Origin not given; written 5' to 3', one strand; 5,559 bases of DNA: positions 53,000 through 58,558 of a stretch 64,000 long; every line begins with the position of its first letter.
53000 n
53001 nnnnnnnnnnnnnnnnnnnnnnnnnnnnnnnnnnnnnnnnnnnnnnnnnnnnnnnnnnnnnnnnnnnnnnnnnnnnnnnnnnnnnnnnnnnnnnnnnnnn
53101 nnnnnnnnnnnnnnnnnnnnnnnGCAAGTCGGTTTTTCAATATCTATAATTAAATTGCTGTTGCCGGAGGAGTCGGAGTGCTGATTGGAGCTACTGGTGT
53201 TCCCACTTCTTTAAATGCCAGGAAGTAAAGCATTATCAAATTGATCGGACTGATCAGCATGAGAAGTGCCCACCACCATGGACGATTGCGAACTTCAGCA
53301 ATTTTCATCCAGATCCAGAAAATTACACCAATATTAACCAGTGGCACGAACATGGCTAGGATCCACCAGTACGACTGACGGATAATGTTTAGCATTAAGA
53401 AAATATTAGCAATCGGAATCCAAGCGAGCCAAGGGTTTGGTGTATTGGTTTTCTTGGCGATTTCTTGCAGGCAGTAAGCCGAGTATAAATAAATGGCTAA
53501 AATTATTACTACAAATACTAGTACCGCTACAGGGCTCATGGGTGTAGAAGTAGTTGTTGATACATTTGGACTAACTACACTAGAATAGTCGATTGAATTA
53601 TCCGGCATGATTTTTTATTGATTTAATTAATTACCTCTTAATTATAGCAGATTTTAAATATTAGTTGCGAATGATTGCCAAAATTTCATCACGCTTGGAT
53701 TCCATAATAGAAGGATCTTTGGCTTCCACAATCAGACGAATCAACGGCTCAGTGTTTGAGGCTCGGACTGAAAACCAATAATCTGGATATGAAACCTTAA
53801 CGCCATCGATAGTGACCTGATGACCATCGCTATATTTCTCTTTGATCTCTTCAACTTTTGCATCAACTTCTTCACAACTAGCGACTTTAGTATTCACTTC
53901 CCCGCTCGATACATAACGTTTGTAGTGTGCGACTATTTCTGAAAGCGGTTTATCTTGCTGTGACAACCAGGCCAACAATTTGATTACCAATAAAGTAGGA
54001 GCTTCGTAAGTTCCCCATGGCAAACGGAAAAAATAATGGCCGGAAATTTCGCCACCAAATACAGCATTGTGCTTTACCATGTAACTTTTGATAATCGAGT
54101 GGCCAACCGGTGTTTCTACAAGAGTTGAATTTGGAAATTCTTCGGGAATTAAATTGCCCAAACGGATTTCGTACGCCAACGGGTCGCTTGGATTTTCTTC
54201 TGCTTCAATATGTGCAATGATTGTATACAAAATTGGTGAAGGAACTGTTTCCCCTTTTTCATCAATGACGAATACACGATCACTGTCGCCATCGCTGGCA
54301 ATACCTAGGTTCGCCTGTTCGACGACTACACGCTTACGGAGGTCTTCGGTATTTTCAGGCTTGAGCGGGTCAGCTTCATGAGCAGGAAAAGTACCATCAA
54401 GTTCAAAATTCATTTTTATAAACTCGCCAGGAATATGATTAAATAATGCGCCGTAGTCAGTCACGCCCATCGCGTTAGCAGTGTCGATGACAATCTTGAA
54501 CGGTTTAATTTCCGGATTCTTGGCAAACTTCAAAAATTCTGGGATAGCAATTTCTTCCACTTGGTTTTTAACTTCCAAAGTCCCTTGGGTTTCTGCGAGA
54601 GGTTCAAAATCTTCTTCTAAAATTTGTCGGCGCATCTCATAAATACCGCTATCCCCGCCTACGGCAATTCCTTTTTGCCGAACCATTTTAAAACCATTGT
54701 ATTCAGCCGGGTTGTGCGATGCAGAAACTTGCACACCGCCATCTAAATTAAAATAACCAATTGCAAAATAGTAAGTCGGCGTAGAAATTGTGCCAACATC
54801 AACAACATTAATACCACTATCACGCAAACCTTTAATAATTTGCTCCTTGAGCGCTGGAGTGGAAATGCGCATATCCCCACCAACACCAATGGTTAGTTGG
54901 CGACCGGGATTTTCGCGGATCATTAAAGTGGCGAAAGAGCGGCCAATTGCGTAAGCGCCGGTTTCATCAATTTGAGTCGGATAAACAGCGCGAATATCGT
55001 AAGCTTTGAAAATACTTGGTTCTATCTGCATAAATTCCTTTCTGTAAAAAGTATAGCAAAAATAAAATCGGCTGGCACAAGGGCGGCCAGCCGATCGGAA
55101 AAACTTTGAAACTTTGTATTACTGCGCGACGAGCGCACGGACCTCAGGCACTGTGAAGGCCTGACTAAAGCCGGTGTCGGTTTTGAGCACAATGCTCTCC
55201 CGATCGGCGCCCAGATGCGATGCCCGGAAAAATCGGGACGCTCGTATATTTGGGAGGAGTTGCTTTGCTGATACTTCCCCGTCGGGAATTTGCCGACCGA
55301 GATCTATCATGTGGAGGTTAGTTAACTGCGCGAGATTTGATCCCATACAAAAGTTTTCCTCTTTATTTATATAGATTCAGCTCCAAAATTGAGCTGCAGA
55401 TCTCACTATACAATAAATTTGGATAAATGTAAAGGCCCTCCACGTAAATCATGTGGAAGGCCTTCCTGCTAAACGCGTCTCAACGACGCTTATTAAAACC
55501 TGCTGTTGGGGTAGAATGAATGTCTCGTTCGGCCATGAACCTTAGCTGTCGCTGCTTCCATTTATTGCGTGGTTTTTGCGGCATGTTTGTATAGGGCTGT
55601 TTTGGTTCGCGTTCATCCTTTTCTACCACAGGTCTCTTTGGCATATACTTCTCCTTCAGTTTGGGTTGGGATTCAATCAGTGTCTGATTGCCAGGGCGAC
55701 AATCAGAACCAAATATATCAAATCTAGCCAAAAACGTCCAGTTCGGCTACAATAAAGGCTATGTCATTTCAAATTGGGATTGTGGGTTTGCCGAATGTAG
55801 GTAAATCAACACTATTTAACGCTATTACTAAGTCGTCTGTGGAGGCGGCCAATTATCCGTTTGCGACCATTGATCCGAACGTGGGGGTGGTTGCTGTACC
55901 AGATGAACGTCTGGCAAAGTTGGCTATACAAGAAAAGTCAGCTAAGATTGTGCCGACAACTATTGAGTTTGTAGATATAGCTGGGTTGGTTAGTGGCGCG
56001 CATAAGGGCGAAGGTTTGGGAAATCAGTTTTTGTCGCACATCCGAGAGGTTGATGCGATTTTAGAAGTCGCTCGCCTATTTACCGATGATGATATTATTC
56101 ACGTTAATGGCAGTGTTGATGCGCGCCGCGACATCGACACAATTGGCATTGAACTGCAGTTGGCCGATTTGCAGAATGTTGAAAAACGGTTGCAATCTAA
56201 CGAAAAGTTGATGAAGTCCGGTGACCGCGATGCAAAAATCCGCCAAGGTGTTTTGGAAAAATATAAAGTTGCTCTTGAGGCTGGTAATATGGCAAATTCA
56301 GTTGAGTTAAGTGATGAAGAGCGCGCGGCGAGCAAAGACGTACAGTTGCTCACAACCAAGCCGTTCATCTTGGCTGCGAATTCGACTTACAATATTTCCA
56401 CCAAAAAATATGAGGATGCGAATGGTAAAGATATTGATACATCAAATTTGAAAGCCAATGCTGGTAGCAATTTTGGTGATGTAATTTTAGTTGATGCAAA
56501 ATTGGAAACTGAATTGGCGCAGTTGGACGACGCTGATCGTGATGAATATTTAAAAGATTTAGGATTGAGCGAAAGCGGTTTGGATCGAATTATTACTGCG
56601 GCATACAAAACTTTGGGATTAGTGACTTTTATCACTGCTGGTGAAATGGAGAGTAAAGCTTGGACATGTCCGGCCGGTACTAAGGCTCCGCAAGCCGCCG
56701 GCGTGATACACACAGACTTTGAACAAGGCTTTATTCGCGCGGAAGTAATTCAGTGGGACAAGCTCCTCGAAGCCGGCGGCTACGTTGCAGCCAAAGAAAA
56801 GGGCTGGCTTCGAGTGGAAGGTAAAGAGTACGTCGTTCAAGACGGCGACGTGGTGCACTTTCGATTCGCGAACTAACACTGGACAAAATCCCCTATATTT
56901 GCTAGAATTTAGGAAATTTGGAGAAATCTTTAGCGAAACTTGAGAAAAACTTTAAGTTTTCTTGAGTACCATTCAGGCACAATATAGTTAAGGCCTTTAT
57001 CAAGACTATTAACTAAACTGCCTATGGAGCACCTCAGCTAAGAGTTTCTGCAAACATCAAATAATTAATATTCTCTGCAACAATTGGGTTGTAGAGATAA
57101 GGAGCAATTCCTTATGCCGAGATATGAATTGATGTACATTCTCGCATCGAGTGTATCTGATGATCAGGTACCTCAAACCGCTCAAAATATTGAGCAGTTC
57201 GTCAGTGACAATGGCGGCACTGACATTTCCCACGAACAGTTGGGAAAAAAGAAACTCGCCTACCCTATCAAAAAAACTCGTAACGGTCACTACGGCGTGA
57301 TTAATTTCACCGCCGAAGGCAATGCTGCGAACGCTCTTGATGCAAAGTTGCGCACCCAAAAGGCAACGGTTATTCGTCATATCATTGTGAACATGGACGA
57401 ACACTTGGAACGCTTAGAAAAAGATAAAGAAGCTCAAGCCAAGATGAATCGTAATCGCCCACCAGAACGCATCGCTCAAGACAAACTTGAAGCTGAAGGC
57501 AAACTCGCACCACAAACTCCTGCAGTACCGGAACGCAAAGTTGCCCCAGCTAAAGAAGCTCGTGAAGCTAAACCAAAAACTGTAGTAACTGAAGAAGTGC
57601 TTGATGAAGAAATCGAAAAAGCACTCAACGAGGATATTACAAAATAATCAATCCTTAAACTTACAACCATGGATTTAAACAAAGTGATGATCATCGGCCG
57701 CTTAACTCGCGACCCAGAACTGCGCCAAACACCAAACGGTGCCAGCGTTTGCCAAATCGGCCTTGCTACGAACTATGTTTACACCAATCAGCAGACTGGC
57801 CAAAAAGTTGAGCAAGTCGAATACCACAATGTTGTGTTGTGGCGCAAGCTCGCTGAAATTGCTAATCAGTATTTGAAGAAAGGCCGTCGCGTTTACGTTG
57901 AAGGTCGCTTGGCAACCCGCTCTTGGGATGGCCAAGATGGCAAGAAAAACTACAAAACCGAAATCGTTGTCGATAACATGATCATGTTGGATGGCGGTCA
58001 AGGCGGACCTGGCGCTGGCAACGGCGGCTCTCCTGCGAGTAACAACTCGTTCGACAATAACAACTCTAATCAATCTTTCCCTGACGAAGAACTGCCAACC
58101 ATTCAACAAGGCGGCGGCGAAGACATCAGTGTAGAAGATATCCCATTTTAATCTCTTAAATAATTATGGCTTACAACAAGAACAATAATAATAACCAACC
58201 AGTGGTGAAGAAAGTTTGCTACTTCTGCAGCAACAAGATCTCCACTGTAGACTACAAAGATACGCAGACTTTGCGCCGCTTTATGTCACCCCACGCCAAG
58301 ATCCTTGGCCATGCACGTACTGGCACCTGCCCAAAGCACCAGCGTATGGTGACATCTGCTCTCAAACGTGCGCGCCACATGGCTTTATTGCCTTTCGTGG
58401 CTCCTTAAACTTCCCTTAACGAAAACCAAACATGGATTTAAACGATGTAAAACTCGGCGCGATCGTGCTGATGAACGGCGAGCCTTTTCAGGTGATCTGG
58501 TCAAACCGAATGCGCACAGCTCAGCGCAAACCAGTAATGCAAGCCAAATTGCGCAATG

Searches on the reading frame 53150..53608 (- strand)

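Call 35: search_protein_families(library=pfam, proteins=[window:53150-53608:-], max_evalue=0.00001)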
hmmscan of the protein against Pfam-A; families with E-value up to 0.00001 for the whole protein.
window:53150-53608:- (152 aa): 1 family
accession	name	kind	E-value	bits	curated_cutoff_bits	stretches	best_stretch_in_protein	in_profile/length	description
PF18936.5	DUF5684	-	7.1e-11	43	27.4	1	60-105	1-46/81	Family of unknown function (DUF5684)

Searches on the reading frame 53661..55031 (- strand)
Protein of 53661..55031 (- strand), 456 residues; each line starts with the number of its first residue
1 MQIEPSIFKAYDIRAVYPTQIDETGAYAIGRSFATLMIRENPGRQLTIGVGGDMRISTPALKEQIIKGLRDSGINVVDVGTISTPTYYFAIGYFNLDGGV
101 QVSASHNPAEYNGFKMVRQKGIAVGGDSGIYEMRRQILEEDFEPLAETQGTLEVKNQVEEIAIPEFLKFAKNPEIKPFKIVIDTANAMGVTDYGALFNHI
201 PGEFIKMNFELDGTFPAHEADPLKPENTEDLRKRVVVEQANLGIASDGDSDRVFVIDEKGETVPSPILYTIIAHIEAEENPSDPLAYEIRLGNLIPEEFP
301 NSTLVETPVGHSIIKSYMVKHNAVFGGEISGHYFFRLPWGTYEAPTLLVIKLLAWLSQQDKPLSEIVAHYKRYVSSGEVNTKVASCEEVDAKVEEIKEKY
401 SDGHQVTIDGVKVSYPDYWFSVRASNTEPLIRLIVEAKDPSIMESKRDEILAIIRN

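Call 35: search_protein_families(library=pfam, proteins=[window:53661-55031:-], max_evalue=0.00001)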
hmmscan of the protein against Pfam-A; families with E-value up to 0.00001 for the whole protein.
window:53661-55031:- (456 aa): 4 families
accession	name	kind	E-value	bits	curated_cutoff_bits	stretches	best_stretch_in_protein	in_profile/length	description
PF02878.22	PGM_PMM_I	-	2.3e-32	112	22.5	1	7-128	3-123/138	Phosphoglucomutase/phosphomannomutase, alpha/beta/alpha domain I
PF02879.22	PGM_PMM_II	-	4.1e-16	59.8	29.3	1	174-260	17-103/103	Phosphoglucomutase/phosphomannomutase, alpha/beta/alpha domain II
PF02880.22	PGM_PMM_III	-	2e-12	47.7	20.7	1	301-373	43-115/115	Phosphoglucomutase/phosphomannomutase, alpha/beta/alpha domain III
PF00408.26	PGM_PMM_IV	-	2e-10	41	23.1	1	379-451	2-66/68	Phosphoglucomutase/phosphomannomutase, C-terminal domain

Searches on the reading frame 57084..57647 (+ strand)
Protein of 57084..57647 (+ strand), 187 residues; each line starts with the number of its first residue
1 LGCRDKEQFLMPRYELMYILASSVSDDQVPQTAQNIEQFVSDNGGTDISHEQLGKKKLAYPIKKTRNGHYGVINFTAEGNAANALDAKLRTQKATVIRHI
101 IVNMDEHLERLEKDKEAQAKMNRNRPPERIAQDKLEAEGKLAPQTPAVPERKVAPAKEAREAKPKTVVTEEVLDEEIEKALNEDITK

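Call 12: search_protein_families(library=ncbifam, proteins=[window:57084-57647:+])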
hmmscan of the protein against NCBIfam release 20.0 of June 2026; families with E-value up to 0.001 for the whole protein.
window:57084-57647:+ (187 aa): 1 family
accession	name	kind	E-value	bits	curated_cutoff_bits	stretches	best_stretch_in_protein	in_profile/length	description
TIGR00166.1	S6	equivalog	2.1e-21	75.9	42.9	1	11-105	1-94/95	30S ribosomal protein S6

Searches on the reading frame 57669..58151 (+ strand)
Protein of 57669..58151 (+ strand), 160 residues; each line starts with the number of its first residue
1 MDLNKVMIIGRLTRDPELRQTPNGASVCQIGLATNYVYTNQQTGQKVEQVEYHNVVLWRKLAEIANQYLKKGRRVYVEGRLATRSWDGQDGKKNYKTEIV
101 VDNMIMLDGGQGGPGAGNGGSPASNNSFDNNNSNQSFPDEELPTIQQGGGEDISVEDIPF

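Call 12: search_protein_families(library=ncbifam, proteins=[window:57669-58151:+])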
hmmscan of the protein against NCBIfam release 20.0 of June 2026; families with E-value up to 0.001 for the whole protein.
window:57669-58151:+ (160 aa): 18 families
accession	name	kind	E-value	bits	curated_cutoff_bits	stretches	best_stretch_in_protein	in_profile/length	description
TIGR00621.2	ssb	subfamily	8e-48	162.9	53.95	1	2-160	3-165/165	single-stranded DNA-binding protein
NF005406.0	PRK06958.1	subfamily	2.2e-39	135.8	252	1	3-135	4-135/182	single-stranded DNA-binding protein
NF004357.0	PRK05733.1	subfamily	6e-38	130.6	241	1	3-140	5-135/172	single-stranded DNA-binding protein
NF006533.0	PRK09010.1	subfamily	8.4e-37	126.8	260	1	3-121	6-126/177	single-stranded DNA-binding protein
NF006297.0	PRK08486.1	equivalog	6.3e-33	114.5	212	1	4-135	3-134/182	single-stranded DNA-binding protein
NF006445.0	PRK08763.1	subfamily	1.1e-32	113.5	246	1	3-160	5-164/164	single-stranded DNA-binding protein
NF004972.0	PRK06341.1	equivalog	1.3e-32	113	254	1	3-160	5-166/166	single-stranded DNA-binding protein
NF010292.0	PRK13732.1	subfamily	9.2e-32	110.3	265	1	3-103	6-105/175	single-stranded DNA-binding protein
NF005241.0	PRK06751.1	equivalog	6.8e-29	101.2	313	1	3-135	2-132/173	single-stranded DNA-binding protein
NF005580.0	PRK07275.1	subfamily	1e-26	94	254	1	3-159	2-161/162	single-stranded DNA-binding protein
NF005170.0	PRK06642.1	equivalog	2.2e-25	89.3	270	1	3-109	5-116/152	single-stranded DNA-binding protein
NF005242.0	PRK06752.1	equivalog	3e-22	78.9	189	1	3-108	2-104/112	single-stranded DNA-binding protein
NF005579.0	PRK07274.1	equivalog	1e-21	77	169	1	3-107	2-102/131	single-stranded DNA-binding protein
NF005851.0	PRK07772.1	subfamily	1.6e-21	77.4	194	1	5-103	6-105/191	single-stranded DNA-binding protein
NF005674.0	PRK07459.1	equivalog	3.7e-16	59.2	161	1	1-108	1-102/121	single-stranded DNA-binding protein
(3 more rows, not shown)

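Call 65: find_homologous_proteins(query=window:57669-58151:+, max_evalue=1e-20)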
Query window:57669-58151:+ (160 aa): 7709 proteins with E <= 1e-20 among 8000 candidates; the best 120 are listed.
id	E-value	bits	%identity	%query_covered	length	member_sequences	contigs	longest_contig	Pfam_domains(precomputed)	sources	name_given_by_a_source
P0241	5.9e-99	346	99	97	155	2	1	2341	PF00436.32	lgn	-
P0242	2.9e-84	299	85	100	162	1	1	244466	PF00436.32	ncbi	-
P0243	4.2e-84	298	81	100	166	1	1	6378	PF00436.32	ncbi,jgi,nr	ncbi:MAG TPA: single-stranded DNA-binding protein [Patescibacteria group bacterium]|jgi:single-stran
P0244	9.4e-84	297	84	100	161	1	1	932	PF00436.32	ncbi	-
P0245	2.0e-83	296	83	100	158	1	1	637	PF00436.32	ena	-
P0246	4.3e-83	295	84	100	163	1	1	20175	PF00436.32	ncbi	-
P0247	5.0e-83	295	82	100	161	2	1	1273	PF00436.32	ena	-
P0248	5.5e-83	295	84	100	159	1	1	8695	PF00436.32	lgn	-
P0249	7.5e-83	294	81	100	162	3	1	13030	PF00436.32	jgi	jgi:single-strand DNA-binding protein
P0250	1.6e-82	293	84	100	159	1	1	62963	PF00436.32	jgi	jgi:single-strand DNA-binding protein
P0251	2.9e-82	292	84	100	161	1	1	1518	PF00436.32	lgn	-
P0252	5.2e-82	291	80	100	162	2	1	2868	PF00436.32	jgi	jgi:single-strand DNA-binding protein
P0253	7.5e-82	291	83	100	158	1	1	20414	PF00436.32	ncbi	-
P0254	8.5e-82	291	84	100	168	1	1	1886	PF00436.32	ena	-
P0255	9.7e-82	291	86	100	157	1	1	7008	PF00436.32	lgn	-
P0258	3.4e-81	289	83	100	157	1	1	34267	PF00436.32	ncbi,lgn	-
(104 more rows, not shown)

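Call 66: find_encoding_contigs(protein=P0242, flank=10000, max_places=1)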
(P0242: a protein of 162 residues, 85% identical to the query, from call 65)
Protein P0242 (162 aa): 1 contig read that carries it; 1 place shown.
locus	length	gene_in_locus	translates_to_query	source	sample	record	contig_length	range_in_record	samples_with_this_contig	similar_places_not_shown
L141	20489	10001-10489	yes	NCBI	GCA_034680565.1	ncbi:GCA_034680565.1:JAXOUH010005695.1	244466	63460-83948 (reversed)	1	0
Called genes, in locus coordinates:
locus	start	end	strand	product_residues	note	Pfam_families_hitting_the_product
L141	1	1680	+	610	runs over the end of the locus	PF00753:Lactamase_B, PF23023:Anti-Pycsar_Apyc1 (faint), PF12706:Lactamase_B_2, PF22505:RNase_J_b_CASP, PF07521:RMMBL, PF17770:RNase_J_C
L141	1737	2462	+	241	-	PF05175:MTS (weak), PF13489:Methyltransf_23, PF01209:Ubie_methyltran, PF13847:Methyltransf_31, PF08241:Methyltransf_11, PF08242:Methyltransf_12, PF13649:Methyltransf_25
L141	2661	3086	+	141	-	-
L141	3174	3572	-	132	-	-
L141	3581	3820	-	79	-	-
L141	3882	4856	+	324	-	PF00579:tRNA-synt_1b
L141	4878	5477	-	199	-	-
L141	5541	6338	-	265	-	PF00702:Hydrolase (faint), PF08282:Hydrolase_3, PF03332:PMM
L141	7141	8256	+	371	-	PF01926:MMR_HSR1, PF02421:FeoB_N, PF06071:YchF-GTPase_C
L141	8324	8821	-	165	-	-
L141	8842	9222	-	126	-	-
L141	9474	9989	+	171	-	PF01250:Ribosomal_S6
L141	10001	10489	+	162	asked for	PF00436:SSB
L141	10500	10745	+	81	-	PF01084:Ribosomal_S18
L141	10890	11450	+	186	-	PF08207:EFP_N, PF01132:EFP, PF09285:Elong-fact-P_C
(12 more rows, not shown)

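Call 67: find_encoding_contigs(protein=P0258, flank=10000, max_places=1)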
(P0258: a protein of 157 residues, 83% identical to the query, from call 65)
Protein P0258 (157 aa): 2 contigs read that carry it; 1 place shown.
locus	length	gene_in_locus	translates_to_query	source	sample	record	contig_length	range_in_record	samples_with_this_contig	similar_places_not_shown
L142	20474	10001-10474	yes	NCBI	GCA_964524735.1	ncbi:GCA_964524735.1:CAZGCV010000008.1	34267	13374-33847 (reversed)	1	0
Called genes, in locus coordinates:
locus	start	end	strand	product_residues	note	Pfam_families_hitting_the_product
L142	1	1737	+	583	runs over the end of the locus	PF00496:SBP_bac_5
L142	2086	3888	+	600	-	-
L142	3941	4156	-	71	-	-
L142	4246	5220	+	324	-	PF00579:tRNA-synt_1b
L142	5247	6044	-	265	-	PF00702:Hydrolase (faint), PF08282:Hydrolase_3, PF03332:PMM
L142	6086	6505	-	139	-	-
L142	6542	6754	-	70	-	-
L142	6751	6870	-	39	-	-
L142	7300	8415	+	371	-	PF01926:MMR_HSR1, PF02421:FeoB_N, PF06071:YchF-GTPase_C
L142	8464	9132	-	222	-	-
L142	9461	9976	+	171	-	PF01250:Ribosomal_S6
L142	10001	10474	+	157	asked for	PF00436:SSB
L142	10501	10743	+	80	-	PF01084:Ribosomal_S18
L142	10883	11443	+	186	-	PF08207:EFP_N, PF01132:EFP, PF09285:Elong-fact-P_C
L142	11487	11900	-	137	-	-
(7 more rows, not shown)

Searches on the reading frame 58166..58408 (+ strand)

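Call 12: search_protein_families(library=ncbifam, proteins=[window:58166-58408:+])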
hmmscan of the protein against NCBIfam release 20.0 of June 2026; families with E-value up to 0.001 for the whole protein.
window:58166-58408:+ (80 aa): 1 family
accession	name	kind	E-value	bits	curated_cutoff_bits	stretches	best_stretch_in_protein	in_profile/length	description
TIGR00165.1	S18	equivalog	1.3e-27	95.8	38.75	1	15-79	5-69/70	30S ribosomal protein S18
